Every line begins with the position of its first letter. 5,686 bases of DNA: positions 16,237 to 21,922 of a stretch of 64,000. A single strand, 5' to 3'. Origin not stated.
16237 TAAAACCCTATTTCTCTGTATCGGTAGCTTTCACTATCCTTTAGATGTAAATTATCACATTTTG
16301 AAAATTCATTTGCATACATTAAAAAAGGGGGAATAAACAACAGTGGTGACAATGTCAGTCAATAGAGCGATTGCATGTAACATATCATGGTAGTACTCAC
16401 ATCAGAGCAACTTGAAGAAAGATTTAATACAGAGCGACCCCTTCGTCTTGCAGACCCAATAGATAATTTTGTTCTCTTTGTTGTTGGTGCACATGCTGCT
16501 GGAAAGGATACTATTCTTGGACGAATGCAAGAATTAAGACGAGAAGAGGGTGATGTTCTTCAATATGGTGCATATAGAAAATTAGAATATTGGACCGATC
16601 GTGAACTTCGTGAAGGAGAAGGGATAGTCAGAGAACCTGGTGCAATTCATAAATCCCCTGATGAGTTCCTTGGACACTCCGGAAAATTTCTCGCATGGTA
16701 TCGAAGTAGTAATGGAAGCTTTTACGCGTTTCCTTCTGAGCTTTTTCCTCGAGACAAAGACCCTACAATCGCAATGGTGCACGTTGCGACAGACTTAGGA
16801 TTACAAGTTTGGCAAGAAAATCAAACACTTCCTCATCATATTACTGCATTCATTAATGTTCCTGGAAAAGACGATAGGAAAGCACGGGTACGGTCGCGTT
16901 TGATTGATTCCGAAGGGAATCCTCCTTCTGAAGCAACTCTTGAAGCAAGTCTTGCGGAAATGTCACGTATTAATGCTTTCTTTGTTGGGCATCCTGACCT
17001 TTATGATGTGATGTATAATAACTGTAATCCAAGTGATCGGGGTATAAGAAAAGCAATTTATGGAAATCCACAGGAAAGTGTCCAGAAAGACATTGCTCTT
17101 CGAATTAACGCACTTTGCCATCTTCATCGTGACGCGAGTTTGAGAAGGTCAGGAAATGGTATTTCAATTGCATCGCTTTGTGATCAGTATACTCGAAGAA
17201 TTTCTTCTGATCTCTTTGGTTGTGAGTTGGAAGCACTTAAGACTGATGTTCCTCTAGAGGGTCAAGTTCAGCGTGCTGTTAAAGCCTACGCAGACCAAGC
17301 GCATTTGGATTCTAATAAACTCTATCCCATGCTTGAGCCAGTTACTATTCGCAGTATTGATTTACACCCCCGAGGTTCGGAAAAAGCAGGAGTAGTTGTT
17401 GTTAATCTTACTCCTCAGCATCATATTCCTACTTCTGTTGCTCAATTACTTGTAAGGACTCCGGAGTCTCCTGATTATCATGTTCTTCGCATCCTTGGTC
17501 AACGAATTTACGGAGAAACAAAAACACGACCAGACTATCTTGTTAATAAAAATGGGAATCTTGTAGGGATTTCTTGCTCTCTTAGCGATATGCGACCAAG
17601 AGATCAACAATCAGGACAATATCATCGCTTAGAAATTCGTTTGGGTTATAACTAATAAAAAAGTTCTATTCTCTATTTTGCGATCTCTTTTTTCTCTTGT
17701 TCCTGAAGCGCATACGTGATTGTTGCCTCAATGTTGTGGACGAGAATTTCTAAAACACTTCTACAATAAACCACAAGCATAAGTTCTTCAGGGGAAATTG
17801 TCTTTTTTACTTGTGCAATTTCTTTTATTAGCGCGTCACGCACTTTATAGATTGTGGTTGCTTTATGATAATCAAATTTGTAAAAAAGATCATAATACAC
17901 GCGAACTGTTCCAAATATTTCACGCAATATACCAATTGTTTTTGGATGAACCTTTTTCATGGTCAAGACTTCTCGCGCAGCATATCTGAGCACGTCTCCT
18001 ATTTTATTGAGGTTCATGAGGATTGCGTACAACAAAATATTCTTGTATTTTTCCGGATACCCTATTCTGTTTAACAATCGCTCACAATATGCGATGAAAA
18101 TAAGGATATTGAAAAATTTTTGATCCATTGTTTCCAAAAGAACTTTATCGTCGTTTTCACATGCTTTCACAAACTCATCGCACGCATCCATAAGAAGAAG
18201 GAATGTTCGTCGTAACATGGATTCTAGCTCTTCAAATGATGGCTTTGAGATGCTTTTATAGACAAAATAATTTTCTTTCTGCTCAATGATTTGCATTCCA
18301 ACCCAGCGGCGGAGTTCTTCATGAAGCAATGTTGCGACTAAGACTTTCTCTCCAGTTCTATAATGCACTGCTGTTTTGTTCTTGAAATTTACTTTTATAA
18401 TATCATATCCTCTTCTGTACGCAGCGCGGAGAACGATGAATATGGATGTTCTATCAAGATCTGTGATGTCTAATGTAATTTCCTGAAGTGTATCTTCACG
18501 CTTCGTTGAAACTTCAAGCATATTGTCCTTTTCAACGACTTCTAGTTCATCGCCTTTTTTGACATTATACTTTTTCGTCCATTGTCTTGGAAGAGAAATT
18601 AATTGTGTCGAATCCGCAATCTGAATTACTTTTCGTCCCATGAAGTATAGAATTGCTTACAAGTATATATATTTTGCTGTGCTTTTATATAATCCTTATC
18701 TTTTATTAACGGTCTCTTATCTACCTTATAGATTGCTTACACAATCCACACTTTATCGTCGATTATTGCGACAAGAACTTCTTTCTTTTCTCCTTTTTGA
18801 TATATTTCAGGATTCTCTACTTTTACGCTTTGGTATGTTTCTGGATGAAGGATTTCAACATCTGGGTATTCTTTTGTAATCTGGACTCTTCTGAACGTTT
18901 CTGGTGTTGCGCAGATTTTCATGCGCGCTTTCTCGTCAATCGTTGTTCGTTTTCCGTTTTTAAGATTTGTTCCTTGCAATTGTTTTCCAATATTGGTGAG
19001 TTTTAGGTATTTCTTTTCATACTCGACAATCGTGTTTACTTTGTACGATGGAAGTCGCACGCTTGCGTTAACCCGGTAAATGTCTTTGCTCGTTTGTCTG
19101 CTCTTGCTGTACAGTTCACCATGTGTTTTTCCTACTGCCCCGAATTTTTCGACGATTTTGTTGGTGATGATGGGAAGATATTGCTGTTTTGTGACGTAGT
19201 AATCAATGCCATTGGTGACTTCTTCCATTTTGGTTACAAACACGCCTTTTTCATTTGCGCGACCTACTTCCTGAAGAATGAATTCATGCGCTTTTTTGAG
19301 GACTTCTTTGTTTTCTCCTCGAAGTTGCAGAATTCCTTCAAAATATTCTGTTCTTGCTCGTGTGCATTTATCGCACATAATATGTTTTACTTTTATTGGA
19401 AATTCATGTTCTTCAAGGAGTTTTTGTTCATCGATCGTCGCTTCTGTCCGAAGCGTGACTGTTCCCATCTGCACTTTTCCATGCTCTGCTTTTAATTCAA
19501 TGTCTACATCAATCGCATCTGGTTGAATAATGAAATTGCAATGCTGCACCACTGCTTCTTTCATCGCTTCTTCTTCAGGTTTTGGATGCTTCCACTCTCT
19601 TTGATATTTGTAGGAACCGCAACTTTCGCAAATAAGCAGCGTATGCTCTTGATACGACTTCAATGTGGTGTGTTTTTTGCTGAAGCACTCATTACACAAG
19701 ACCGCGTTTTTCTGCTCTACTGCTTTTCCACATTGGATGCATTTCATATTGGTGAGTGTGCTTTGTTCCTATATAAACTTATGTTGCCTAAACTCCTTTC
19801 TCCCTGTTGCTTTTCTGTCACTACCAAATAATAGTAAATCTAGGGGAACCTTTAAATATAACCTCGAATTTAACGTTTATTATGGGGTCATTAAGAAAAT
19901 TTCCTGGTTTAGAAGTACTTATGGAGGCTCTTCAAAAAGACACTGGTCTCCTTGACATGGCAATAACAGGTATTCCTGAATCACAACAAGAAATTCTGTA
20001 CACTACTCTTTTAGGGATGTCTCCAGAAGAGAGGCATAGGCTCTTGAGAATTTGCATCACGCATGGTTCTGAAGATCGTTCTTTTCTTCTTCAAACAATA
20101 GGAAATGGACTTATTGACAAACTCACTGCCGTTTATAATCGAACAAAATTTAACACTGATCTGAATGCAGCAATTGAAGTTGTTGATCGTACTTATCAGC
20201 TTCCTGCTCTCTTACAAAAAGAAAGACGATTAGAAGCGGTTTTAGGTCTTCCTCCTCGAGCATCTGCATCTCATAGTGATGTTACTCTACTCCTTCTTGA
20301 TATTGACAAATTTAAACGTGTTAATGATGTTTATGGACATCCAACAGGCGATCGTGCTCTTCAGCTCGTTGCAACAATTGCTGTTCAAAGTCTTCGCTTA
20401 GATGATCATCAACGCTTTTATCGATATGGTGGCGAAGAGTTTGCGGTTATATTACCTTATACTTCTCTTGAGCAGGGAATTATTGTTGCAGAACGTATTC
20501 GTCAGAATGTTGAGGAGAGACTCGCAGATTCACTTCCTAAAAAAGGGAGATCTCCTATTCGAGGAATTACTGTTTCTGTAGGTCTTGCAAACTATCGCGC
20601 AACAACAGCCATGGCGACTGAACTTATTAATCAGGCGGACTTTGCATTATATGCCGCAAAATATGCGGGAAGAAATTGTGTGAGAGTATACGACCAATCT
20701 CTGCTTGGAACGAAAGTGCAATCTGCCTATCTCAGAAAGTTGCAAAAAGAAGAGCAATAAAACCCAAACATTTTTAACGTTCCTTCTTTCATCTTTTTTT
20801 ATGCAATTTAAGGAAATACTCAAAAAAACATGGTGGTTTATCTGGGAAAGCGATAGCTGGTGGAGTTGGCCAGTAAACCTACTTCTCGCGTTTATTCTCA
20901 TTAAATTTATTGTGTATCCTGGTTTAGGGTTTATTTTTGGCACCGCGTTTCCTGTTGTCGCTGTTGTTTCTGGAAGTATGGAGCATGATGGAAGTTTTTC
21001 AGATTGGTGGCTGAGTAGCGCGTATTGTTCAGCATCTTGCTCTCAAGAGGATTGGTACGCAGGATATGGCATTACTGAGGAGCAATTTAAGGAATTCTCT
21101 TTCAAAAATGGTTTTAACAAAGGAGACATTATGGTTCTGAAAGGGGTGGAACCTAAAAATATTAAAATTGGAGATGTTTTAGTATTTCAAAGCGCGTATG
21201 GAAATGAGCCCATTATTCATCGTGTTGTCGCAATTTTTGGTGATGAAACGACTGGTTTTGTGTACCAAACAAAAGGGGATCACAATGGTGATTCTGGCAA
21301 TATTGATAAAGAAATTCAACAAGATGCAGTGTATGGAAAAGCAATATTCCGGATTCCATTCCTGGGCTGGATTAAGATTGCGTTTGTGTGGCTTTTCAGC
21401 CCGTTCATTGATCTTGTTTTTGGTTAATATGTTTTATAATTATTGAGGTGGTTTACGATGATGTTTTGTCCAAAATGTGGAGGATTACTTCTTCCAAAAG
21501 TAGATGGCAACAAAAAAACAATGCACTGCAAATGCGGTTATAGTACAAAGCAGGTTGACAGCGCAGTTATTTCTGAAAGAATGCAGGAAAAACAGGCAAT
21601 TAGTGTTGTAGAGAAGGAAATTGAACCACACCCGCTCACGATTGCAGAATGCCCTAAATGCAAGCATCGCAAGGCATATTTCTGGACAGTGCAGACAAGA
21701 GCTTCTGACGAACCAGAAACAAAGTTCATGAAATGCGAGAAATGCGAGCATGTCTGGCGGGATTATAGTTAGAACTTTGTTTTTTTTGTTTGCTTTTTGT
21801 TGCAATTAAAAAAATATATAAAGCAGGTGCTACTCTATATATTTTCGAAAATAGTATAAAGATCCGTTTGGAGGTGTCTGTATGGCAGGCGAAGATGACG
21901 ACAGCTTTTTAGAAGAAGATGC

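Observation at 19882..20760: GGDEF diguanylate cyclase in an archaeal genome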

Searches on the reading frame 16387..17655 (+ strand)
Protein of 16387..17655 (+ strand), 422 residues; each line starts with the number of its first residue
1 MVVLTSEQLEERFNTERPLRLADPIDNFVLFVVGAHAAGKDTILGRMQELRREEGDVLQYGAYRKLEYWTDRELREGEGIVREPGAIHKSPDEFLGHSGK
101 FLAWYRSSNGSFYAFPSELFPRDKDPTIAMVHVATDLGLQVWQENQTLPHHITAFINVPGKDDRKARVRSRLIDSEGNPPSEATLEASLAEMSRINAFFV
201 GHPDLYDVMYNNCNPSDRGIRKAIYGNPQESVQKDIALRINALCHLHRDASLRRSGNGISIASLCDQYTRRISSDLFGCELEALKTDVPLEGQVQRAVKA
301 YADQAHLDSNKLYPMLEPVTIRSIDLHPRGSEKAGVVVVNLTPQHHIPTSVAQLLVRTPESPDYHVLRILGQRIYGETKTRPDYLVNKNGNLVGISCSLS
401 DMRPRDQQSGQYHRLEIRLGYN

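Call 26: search_protein_families(library=pfam, proteins=[window:16387-17655:+], max_evalue=0.01)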
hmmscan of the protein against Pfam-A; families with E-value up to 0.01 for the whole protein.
window:16387-17655:+ (422 aa): 0 families

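Call 65: search_protein_families(library=ncbifam, proteins=[window:16387-17655:+], max_evalue=0.01)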
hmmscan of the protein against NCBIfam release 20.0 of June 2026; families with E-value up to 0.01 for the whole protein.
window:16387-17655:+ (422 aa): 0 families

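Call 90: search_protein_families(library=padloc, proteins=[window:16387-17655:+], max_evalue=0.001)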
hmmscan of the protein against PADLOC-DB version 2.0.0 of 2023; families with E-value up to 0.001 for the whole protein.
window:16387-17655:+ (422 aa): 0 families

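Call 92: search_solved_structures(query=window:16387-17655:+, max_evalue=1, show_alignments=1)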
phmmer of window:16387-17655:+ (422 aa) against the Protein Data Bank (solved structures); distinct sequences matched with E-value up to 1: 0.

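Call 93: search_protein_families(library=pfam, proteins=[window:16387-17655:+], max_evalue=10)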
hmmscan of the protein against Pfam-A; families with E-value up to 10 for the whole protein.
window:16387-17655:+ (422 aa): 0 families

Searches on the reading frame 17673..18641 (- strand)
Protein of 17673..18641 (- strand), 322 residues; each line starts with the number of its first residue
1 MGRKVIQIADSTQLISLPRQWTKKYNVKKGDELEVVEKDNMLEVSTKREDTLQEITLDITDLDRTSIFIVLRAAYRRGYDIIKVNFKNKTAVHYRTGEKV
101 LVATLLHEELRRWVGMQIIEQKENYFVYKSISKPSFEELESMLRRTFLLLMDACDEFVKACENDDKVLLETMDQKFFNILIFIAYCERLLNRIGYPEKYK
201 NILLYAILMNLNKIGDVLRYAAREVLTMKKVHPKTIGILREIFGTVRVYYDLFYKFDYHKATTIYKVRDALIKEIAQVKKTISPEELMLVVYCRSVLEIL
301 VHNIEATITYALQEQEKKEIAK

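Call 26: search_protein_families(library=pfam, proteins=[window:17673-18641:-], max_evalue=0.01)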
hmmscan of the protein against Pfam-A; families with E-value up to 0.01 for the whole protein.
window:17673-18641:- (322 aa): 1 family
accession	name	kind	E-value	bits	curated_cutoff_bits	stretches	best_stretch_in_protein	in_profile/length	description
PF04014.23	MazE_antitoxin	-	3.1e-06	27.5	24.7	1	7-45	2-41/48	Antidote-toxin recognition MazE, bacterial antitoxin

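Call 65: search_protein_families(library=ncbifam, proteins=[window:17673-18641:-], max_evalue=0.01)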
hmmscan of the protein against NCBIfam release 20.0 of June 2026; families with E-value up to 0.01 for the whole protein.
window:17673-18641:- (322 aa): 1 family
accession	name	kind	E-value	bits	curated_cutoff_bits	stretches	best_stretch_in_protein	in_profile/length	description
TIGR02609.1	doc_partner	hypoth_equivalog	0.0057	17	55.9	0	15-49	12-46/74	putative addiction module antidote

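Call 90: search_protein_families(library=padloc, proteins=[window:17673-18641:-], max_evalue=0.001)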
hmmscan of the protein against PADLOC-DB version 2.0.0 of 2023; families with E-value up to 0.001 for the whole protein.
window:17673-18641:- (322 aa): 0 families

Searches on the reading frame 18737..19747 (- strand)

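Call 26: search_protein_families(library=pfam, proteins=[window:18737-19747:-], max_evalue=0.01)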
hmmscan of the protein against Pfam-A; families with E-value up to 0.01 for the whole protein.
window:18737-19747:- (336 aa): 1 family
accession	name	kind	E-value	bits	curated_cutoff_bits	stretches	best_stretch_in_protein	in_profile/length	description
PF04981.18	NMD3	-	1.3e-39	136.6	24.9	1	3-232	1-243/243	NMD3 family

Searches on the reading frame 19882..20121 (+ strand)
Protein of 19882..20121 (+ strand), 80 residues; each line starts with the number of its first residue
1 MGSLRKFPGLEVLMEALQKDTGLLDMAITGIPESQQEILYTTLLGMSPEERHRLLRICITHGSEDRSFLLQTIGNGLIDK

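Call 40: search_protein_representatives(protein=window:19882-20121:+)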
Query: 80 residues. Proteins with E-value up to 0.001 (for the whole library): 5; up to 1e-10: 4; up to 1e-30: 1. The best 5 are listed.
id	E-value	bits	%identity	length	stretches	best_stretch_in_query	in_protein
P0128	3.4e-32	125.8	80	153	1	5-80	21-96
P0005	7.2e-26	105.7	65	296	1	2-80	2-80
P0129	2.1e-11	59.8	36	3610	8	29-60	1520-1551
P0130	3.2e-11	59.2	27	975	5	13-73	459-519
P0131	2.3e-05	40.6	36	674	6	5-36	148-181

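Call 41: search_protein_families(library=pfam, proteins=[P0129, P0130, P0131, P0128], max_evalue=0.01)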
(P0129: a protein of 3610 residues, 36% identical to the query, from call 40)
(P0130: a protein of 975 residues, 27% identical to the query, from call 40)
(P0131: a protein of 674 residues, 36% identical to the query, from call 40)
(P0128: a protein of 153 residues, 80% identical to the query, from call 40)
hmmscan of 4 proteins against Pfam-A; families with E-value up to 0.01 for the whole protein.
P0129 (3610 aa): 4 families
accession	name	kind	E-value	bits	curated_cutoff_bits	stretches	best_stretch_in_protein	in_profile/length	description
PF16701.10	Ad_Cy_reg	-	1.2e-14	55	28.6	0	607-650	4-47/186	Adenylate cyclase regulatory domain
PF03460.22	NIR_SIR_ferr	-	3.6e-08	33.5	24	0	1766-1789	44-67/69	Nitrite/Sulfite reductase ferredoxin-like half domain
PF23484.1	YBR126W-A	-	4e-07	30.3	27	0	689-709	46-66/68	YBR126W-A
PF22187.2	DUF6946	-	0.0019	18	27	0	2209-2286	46-125/214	Domain of unknown function (DUF6946)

P0130 (975 aa): 17 families
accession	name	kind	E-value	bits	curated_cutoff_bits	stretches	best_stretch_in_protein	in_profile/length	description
PF03448.22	MgtE_N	-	1.1e-10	42.4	25.9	0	483-594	4-97/102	MgtE intracellular N domain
PF24655.1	DUF7645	-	1.7e-10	41.1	27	0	473-499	1-27/62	Domain of unknown function (DUF7645)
PF11304.13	DUF3106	-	6.9e-08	33.4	24.3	0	386-455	21-102/104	Protein of unknown function (DUF3106)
PF03743.19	TrbI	-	1.1e-07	32.3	35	1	842-968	62-182/188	Bacterial conjugation TrbI-like protein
PF17035.10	BET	-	2.2e-07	31.3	24.5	0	521-555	1-35/64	Bromodomain extra-terminal - transcription regulation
PF23275.1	TPR_23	-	3.3e-07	30.9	27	0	385-448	3-67/234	ESX-1 secretion-associated protein EspA-like, TPR repeats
PF01466.24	Skp1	-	4.1e-06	27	22.3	0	604-637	10-43/48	Skp1 family, dimerisation domain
PF24769.1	At2g29880_C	-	5.4e-06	27.1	26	0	535-547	33-45/47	At2g29880 C-terminal domain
PF13646.12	HEAT_2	-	1.3e-05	25.9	27.7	0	394-463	3-75/88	HEAT repeats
PF23659.1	UFL1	-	4.1e-05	24.4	27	0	521-570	51-100/120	E3 UFM1-protein ligase 1-like domain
PF20184.3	DUF6547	-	5.4e-05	24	27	0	433-496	34-97/117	Family of unknown function (DUF6547)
PF02912.23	Phe_tRNA-synt_N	-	8.4e-05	22.9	22.3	0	559-596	22-59/69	Aminoacyl tRNA synthetase class II, N-terminal domain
PF08281.18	Sigma70_r4_2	-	0.00014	21.9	25.7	0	528-561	2-36/54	Sigma-70, region 4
PF08376.15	NIT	-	0.00017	22.5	24.9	0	469-564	124-202/239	Nitrate and nitrite sensing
PF21609.2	Toxofilin-like_dom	-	0.00064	20.1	27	0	381-398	59-76/84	Toxofilin-like domain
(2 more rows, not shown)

P0131 (674 aa): 1 family
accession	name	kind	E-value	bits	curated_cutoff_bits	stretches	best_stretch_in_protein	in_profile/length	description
PF23952.1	LRR_EndoS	-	0.0092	16.6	27.9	0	24-105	33-112/116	Endo-beta-N-acetylglucosaminidase EndoS LRR domain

P0128 (153 aa): 0 families

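Call 93: search_protein_families(library=pfam, proteins=[window:19882-20121:+], max_evalue=10)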
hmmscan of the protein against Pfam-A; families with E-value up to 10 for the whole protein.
window:19882-20121:+ (80 aa): 0 families

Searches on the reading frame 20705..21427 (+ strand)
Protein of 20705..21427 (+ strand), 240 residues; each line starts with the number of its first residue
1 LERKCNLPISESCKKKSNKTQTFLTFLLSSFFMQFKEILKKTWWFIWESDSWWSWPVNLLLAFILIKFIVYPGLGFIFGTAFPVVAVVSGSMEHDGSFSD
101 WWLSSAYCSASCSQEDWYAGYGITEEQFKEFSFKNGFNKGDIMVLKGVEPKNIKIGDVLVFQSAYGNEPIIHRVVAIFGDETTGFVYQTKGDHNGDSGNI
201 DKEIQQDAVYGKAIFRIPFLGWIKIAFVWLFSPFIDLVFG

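Call 26: search_protein_families(library=pfam, proteins=[window:20705-21427:+], max_evalue=0.01)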
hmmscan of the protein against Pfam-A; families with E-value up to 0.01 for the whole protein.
window:20705-21427:+ (240 aa): 0 families

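Call 65: search_protein_families(library=ncbifam, proteins=[window:20801-21427:+], max_evalue=0.01)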
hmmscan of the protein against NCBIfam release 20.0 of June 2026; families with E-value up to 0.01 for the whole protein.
window:20801-21427:+ (208 aa): 3 families
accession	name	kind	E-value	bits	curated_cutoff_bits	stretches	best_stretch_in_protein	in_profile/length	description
TIGR02228.1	sigpep_I_arch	equivalog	7.4e-21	74.7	51.85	1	103-192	43-130/158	signal peptidase I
NF046067.1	SigPepSipWBacil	equivalog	2.5e-09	37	190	1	100-191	47-136/189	signal peptidase I SipW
TIGR02227.1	sigpep_I_bact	equivalog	0.00022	21.1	47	1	101-149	30-81/162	signal peptidase I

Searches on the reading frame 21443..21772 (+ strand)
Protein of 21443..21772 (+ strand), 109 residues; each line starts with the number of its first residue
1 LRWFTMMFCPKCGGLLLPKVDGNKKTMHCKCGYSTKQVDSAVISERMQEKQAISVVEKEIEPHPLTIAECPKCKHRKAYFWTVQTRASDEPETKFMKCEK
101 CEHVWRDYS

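Call 26: search_protein_families(library=pfam, proteins=[window:21443-21772:+], max_evalue=0.01)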
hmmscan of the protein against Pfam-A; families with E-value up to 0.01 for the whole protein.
window:21443-21772:+ (109 aa): 11 families
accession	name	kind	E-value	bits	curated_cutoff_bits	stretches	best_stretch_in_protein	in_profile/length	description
PF01096.23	Zn_ribbon_TFIIS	-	1.6e-18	66.7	21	1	68-106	1-39/39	Transcription factor S-II (TFIIS)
PF07282.18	Cas12f1-like_TNB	-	1.2e-05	25.8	26.3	0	52-105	16-50/60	Cas12f1-like, TNB domain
PF02150.21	Zn_ribbon_RPB9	-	1.4e-05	25.3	25.2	1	6-33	1-29/36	RNA polymerases M/15 Kd subunit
PF12760.12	Zn_ribbon_IS1595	-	3.7e-05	24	25.4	1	49-103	3-45/46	Transposase zinc-ribbon domain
PF08271.17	Zn_Ribbon_TF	-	0.00027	20.8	29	0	70-107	3-31/43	TFIIB zinc-binding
PF08274.17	Zn_Ribbon_YjdM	-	0.00069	20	30.8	0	68-105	3-29/30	PhnA Zinc-Ribbon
PF01485.27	IBR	-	0.0013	19.1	24.3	0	6-34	18-50/65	IBR domain, a half RING-finger domain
PF12172.15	zf-ChsH2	-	0.0014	18.8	23.2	0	89-104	5-20/37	ChsH2, rubredoxin-like zinc ribbon domain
PF11475.13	VP_N-CPKC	-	0.0015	18.8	27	0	56-73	5-22/32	Virion protein N terminal domain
PF24042.1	DUF7351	-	0.0048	17.1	31.2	1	9-105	4-104/177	Domain of unknown function (DUF7351)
PF09082.15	DUF1922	-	0.0066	17.1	30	0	9-58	7-53/56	Domain of unknown function (DUF1922)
